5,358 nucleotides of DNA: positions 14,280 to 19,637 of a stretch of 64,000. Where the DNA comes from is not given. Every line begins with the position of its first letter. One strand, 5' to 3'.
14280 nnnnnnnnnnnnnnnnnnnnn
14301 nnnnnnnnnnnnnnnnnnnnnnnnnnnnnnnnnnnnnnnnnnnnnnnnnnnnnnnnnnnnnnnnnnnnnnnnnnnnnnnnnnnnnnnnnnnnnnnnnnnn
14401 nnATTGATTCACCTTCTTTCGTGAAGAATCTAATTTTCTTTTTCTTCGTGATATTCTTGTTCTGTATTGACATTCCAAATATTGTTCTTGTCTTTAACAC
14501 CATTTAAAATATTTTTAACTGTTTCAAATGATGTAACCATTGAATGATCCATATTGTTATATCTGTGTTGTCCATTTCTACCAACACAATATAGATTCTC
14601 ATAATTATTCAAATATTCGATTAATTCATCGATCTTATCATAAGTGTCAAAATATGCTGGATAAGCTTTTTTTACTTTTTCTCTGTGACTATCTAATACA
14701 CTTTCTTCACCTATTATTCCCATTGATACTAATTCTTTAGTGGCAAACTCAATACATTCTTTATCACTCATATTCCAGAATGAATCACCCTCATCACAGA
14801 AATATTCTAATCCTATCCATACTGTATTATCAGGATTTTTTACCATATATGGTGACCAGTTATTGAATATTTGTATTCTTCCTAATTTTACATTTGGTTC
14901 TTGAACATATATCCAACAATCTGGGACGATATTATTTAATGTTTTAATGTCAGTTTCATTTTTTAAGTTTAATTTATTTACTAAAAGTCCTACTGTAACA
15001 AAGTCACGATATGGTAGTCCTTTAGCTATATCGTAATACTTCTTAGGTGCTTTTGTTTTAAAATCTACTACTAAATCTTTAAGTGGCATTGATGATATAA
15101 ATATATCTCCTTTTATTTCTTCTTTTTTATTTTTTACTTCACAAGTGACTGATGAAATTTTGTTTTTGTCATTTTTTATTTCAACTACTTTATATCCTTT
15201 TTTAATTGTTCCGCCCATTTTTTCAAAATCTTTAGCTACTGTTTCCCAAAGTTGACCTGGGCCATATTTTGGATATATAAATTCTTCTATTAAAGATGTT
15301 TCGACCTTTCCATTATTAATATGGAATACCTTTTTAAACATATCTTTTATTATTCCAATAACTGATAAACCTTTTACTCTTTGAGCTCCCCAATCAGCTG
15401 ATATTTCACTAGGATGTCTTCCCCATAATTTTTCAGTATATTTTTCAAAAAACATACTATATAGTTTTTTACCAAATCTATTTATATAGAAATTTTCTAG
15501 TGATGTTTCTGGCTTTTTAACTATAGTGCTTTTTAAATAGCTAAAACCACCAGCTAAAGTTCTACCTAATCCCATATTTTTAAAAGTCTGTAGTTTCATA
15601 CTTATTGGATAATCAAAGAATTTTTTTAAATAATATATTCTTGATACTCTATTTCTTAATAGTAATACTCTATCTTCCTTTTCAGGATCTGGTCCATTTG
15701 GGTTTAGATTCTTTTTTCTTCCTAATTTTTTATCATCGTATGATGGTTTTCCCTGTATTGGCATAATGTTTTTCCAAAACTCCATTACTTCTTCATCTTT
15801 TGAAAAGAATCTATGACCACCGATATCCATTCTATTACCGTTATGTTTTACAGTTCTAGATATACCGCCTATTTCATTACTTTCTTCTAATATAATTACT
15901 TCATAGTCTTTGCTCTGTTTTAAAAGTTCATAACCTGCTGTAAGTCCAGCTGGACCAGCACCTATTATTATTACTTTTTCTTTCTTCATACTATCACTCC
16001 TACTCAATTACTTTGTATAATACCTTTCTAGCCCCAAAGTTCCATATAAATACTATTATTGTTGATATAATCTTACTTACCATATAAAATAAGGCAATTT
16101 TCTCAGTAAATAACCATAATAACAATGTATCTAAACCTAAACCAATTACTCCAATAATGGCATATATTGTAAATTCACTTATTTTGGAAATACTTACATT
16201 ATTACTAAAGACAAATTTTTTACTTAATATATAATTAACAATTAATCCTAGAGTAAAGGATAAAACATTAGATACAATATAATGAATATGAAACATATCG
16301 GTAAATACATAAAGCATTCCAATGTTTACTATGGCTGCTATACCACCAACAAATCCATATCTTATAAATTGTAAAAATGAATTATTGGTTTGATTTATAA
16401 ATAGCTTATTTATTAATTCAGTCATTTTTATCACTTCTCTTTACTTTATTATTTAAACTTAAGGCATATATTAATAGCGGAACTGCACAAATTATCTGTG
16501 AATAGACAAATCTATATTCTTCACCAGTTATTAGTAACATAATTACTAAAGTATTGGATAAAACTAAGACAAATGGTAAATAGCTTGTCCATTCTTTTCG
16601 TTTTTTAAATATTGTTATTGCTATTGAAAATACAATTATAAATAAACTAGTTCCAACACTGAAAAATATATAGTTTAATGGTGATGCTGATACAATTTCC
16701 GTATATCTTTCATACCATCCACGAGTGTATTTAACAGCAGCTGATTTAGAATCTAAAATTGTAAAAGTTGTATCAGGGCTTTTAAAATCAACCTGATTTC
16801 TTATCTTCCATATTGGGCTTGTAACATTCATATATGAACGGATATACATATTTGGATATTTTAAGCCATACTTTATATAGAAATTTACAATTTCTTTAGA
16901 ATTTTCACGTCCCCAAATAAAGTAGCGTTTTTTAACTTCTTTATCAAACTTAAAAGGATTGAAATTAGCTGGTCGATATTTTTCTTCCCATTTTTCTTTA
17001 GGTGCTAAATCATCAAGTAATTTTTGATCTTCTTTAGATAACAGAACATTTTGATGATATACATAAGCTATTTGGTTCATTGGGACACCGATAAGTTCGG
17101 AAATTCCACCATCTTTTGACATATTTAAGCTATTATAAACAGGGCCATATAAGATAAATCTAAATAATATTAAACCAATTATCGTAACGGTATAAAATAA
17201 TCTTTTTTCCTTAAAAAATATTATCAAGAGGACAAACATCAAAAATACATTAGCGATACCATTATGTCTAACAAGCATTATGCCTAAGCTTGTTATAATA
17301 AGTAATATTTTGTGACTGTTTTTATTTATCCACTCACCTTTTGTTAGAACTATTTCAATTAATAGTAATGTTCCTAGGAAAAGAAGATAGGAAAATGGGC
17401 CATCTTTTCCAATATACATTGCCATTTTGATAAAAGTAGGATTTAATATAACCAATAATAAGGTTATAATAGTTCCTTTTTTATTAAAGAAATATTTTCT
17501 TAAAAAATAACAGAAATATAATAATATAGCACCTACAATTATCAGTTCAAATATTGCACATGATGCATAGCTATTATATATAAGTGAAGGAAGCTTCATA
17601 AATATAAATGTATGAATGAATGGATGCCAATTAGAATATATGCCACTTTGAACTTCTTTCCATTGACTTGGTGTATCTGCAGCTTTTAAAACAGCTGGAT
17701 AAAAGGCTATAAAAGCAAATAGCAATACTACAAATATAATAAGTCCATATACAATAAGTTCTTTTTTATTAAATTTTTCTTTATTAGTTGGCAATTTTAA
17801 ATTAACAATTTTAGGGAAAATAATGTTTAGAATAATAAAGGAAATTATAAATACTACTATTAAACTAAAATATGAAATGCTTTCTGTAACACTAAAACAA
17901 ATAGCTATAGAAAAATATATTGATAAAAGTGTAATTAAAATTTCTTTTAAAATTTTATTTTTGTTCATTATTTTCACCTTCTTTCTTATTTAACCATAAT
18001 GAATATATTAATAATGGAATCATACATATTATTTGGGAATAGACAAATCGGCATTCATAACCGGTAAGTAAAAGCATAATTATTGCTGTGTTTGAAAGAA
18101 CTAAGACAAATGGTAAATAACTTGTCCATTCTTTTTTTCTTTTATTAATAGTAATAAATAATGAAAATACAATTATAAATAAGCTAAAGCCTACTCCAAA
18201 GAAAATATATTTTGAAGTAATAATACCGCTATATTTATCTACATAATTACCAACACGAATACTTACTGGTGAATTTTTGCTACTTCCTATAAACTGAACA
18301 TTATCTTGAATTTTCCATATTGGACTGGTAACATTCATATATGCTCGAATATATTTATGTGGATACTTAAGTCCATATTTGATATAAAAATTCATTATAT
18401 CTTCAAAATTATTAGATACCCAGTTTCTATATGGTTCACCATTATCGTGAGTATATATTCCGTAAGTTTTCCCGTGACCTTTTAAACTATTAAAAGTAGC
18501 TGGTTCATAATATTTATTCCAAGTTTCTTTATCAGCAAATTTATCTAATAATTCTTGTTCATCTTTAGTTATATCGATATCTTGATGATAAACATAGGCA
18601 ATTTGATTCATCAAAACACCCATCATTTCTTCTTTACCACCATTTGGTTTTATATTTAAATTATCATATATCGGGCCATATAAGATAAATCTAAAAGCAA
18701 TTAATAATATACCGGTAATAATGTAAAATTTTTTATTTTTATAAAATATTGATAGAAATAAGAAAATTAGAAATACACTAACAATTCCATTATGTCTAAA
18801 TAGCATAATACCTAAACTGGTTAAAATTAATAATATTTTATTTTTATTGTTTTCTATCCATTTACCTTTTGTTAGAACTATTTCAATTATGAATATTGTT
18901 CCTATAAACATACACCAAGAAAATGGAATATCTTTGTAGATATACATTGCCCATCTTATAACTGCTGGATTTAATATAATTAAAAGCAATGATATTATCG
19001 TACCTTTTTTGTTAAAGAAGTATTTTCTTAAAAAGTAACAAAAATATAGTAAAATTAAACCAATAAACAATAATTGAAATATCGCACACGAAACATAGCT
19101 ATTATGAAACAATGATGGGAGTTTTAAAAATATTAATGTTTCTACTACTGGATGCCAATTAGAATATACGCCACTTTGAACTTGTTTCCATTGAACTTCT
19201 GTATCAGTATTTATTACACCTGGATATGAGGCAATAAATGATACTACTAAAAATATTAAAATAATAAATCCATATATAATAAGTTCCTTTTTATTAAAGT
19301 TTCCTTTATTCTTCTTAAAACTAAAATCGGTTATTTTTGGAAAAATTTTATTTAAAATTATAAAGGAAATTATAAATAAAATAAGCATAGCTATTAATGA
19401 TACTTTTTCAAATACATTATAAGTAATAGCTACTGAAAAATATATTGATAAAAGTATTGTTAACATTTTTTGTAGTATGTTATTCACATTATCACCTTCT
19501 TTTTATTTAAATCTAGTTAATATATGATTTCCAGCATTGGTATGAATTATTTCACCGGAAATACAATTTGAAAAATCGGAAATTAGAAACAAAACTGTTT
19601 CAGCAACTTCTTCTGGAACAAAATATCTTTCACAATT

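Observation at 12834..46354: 382-bp inverted repeat (381/382 identical) formed by duplicated vanZ genes brackets the whole 33-kb glycan region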

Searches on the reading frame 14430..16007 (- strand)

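Call 6: search_protein_families(library=pfam, proteins=[window:14430-16007:-])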
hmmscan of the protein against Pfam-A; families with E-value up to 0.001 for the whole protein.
window:14430-16007:- (525 aa): 9 families
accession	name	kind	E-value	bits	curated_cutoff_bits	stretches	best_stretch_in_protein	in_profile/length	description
PF01593.30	Amino_oxidase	-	5.7e-17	62.6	19.8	1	20-431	2-366/443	Flavin containing amine oxidoreductase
PF13450.12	NAD_binding_8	-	1.2e-13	51.6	21.9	1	14-80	1-67/68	NAD(P)-binding Rossmann-like domain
PF01266.30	DAO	-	3.7e-07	30.4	27.9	1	11-50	1-39/353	FAD dependent oxidoreductase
PF01946.23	Thi4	-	6.8e-07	29.2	26.2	1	7-48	15-55/235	Thi4 family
PF07992.20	Pyr_redox_2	-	1.8e-05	24.7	26.1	0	11-44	2-33/291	Pyridine nucleotide-disulphide oxidoreductase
PF03486.20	HI0933_like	-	8.7e-05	22.5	50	1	11-47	2-36/244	HI0933-like protein Rossmann domain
PF12831.13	FAD_oxidored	-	0.00011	22.1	27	0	12-49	2-37/416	FAD dependent oxidoreductase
PF13738.12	Pyr_redox_3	-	0.00035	20.3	30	1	13-44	1-31/305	Pyridine nucleotide-disulphide oxidoreductase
PF00890.30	FAD_binding_2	-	0.00049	19.8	20.4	1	12-48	2-36/414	FAD binding domain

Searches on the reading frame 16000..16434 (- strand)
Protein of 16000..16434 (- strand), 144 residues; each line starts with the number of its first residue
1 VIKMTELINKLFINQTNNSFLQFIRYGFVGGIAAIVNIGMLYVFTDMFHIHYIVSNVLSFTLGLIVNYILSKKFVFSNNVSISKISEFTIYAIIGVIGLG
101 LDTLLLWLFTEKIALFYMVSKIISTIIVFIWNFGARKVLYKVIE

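Call 27: search_protein_families(library=pfam, max_evalue=0.00001, proteins=[window:16000-16434:-])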
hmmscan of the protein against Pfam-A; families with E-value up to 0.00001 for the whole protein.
window:16000-16434:- (144 aa): 1 family
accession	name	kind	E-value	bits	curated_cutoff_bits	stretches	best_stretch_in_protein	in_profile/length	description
PF04138.20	GtrA_DPMS_TM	-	8.6e-25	87.7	26.1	1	25-138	1-114/117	GtrA/DPMS, transmembrane domain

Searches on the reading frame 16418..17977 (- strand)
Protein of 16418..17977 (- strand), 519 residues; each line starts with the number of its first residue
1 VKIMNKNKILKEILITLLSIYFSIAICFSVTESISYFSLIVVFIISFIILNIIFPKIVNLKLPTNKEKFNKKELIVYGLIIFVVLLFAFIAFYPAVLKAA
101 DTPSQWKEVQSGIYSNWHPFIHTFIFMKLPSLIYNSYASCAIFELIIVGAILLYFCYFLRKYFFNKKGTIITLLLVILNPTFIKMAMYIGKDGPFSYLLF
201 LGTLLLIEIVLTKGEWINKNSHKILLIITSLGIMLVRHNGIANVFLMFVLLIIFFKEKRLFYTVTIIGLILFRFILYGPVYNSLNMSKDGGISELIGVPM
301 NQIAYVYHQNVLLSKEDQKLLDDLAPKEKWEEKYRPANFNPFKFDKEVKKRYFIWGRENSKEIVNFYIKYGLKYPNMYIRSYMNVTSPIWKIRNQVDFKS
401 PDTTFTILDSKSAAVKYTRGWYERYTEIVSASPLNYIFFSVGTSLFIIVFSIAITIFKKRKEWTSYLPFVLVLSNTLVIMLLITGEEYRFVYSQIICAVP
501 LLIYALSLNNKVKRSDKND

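Call 27: search_protein_families(library=pfam, max_evalue=0.00001, proteins=[window:16418-17977:-])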
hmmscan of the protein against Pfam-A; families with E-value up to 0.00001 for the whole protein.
window:16418-17977:- (519 aa): 1 family
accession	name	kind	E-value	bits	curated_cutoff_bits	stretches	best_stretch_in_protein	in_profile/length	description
PF19484.4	DUF6020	-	7.1e-13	48.2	28.3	1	115-472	183-560/604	Family of unknown function (DUF6020)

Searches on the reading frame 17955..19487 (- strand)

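Call 27: search_protein_families(library=pfam, max_evalue=0.00001, proteins=[window:17955-19487:-])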
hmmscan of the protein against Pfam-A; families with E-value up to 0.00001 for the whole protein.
window:17955-19487:- (510 aa): 1 family
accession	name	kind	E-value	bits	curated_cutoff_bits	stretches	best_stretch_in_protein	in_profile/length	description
PF19484.4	DUF6020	-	2e-13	50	28.3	1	109-387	183-468/604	Family of unknown function (DUF6020)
